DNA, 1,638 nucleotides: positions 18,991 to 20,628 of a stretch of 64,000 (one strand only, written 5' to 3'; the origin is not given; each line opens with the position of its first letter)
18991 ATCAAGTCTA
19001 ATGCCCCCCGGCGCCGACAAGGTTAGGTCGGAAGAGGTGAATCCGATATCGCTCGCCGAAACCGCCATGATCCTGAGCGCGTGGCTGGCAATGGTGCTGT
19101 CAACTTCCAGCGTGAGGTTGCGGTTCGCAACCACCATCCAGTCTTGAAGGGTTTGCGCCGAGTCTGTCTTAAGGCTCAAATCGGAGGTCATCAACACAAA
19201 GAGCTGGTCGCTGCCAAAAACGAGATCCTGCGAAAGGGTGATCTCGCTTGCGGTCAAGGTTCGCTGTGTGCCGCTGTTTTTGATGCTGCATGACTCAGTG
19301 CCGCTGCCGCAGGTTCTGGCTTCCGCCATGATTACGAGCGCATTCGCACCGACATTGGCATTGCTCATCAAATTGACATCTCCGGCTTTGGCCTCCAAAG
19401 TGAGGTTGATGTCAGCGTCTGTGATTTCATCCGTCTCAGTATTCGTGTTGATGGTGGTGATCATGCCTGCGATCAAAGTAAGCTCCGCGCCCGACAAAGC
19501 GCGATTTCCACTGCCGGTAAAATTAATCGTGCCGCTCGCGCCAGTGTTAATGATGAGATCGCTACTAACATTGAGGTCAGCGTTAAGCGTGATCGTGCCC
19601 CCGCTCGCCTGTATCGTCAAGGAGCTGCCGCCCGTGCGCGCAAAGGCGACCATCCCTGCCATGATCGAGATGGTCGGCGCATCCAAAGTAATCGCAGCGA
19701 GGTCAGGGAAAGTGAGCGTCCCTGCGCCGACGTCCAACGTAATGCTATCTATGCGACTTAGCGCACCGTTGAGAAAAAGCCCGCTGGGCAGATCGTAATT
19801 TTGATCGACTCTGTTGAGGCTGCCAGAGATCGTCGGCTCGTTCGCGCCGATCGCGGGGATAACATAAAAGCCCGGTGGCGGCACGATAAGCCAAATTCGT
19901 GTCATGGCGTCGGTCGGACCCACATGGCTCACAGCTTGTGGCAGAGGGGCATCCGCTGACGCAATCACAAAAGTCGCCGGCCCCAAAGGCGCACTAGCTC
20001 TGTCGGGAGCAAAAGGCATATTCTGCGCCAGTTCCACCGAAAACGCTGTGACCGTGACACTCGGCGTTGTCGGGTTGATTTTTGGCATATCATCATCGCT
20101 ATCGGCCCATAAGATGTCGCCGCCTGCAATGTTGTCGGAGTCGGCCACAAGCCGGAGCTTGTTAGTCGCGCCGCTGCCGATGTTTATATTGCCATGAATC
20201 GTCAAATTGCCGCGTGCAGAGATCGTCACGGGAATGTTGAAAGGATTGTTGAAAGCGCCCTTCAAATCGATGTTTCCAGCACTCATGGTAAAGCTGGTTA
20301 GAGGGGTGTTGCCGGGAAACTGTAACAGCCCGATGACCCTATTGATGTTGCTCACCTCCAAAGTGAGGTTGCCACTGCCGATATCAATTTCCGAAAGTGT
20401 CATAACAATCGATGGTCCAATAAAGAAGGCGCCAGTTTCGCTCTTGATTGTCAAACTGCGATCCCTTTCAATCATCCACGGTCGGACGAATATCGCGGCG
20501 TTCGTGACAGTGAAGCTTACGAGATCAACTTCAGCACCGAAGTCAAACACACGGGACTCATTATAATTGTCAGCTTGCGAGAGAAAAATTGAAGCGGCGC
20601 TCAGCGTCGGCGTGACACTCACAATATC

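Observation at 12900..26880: Four tandem ~3.5 kb intragenic repeats inside gene 1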

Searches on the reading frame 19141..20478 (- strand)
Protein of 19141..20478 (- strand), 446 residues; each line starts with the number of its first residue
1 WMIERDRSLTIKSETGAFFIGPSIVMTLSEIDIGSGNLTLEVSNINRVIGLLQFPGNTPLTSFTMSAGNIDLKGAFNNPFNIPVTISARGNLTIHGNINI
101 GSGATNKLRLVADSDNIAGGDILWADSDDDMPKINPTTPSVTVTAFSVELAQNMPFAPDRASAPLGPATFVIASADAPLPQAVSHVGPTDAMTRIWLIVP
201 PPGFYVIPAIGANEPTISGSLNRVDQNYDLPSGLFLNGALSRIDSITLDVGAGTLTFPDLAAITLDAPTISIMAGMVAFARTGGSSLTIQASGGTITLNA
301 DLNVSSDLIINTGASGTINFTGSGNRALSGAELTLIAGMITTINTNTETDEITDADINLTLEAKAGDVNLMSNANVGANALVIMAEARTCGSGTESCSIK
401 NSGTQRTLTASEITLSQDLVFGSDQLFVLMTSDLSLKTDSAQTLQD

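Call 58: predict_structure(alignment_id=A3)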
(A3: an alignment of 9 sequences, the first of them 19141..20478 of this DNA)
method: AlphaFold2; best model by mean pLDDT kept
length: 446 residues; sequences in the alignment: 9
mean_pLDDT: 73.7   pTM: 0.60
mean pLDDT of the five models: 73.7, 73.1, 72.7, 70.8, 69.9
residues with pLDDT >= 90: 91; 70-90: 201; 50-70: 76; < 50: 78
segments of 3 or more residues with pLDDT < 50: 16-23, 128-138, 158-166, 173-198, 211-221, 346-352
pLDDT, mean of each block of 10 residues (from residue 1): 71 58 60 86 74 71 88 84 87 85 76 68 62 40 73 58 45 43 40 44 68 37 72 81 84 87 88 87 79 88 91 92 89 93 62 71 91 92 78 66 87 89 80 86 52
secondary structure, 60 per line:
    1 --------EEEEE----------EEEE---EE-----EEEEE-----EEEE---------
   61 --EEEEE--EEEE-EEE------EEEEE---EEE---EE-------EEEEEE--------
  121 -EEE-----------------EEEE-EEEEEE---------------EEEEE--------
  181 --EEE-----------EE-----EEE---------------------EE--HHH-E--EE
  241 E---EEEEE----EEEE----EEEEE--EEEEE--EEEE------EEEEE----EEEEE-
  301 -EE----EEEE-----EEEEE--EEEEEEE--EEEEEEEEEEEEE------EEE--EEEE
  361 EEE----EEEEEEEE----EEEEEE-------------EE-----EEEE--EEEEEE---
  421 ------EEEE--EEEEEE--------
elements in order: E9-13 E24-27 E38-42 E48-51 E63-67 E70-73 E75-77 E84-88 E92-94 E107-112 E122-124 E142-145 E147-152 E168-172 E183-185 E204-206 E239-241 E245-249 E254-257 E262-266 E269-273 E276-279 E286-290 E295-299 E308-311 E317-321 E324-330 E333-345 E352-354 E357-363 E368-375 E380-385 E406-409 E412-417 E427-430 E433-438
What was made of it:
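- The junction region is modelled outside the confident solenoid core (call 58).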

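Call 61: fold_search(model_id=the predicted structure, library=pdb)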
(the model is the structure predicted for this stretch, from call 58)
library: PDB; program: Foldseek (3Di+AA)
matches with E <= 10: 97; with E <= 0.001: 0
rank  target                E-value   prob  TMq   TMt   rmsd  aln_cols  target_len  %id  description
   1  3h09_A                7.0e-02  0.33  0.22  0.13  19.8       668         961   11  The structure of Haemophilus influenzae IgA1 protease (released 2009-04-21)
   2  1wxr                  8.1e-02  0.14  0.17  0.10  21.1       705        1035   13  Crystal structure of Heme Binding protein, an autotransporter hemoglobine protease from pathogenic Escherichia coli (released 2005-03-01)
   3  2odl                  3.3e-01  0.25  0.22  0.25  17.0       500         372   11  Crystal structure of the HMW1 secretion domain from Haemophilus influenzae (released 2007-08-21)
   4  6q0p                  3.7e-01  0.12  0.12  0.19  15.9       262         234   12  P. mirabilis hemolysin A mutant - Y134S (released 2020-08-05)
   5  4w8t                  4.0e-01  0.08  0.11  0.16  15.6       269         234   11  Crystal structure of truncated hemolysin A Q125S from P. mirabilis at 1.5 Angstroms resolution (released 2015-10-07)
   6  3h09_B                5.1e-01  0.10  0.21  0.13  19.6       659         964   11  The structure of Haemophilus influenzae IgA1 protease (released 2009-04-21)
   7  7jvi_A                5.3e-01  0.15  0.22  0.23  20.2       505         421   11  Crystal structure of a beta-helix domain retrieved from capybara gut metagenome (released 2021-09-08)
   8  6pzl                  5.5e-01  0.09  0.12  0.19  15.8       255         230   11  P. mirabilis hemolysin A mutant - Q125A (released 2020-08-05)
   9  8c50_A                7.3e-01  0.04  0.12  0.13  17.9       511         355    6  Pontibacter korlensis curli subunit CsgA (released 2023-06-28)
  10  5uyt_B                7.6e-01  0.09  0.16  0.17  19.4       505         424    9  Crystal structure of ice binding protein from an Antarctic bacterium Flavobacteriaceae (released 2017-10-25)
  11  5kf3                  8.4e-01  0.07  0.11  0.16  15.4       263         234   10  Truncated hemolysin A from P. mirabilis Y134A at 2.2 Angstroms resolution (released 2017-03-22)
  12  4i84_B                9.2e-01  0.08  0.14  0.21  18.9       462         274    9  The crystal structure of the Haemophilus influenzae HxuA secretion domain involved in the two-partner secretion pathwa (released 2013-11-13)
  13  4w8r                  9.2e-01  0.06  0.11  0.17  16.4       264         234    9  Crystal structure of hemolysin A Y134F from P. mirabilis at 1.5 Angstroms resolution (released 2015-10-07)
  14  7ehk                  1.1e+00  0.08  0.14  0.24  19.8       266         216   14  Crystal structure of C107S mutant of FfIBP (released 2022-03-02)
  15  5kdk                  1.1e+00  0.06  0.11  0.18  16.3       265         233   10  Truncated hemolysin A from P. mirabilis at 2.0 Angstroms resolution crystallized in a high salt condition (released 2017-06-14)
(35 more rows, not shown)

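Call 75: search_solved_structures(query=A3, max_evalue=1)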
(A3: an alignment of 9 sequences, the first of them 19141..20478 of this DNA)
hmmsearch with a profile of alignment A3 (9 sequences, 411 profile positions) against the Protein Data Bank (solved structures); distinct sequences matched with E-value up to 1: 4.
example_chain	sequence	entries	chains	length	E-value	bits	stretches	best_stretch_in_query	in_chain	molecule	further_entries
2re2_A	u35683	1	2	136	0.1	14.7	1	305-344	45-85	Uncharacterized protein Ta1041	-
9nvn_B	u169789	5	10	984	0.17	14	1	268-350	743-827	Inactive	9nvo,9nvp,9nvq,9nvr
5irp_A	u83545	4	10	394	0.36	12.9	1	282-349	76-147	Alanine racemase 2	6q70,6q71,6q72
8zpe_A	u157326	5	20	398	0.36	12.9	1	282-349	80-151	Alanine racemase 2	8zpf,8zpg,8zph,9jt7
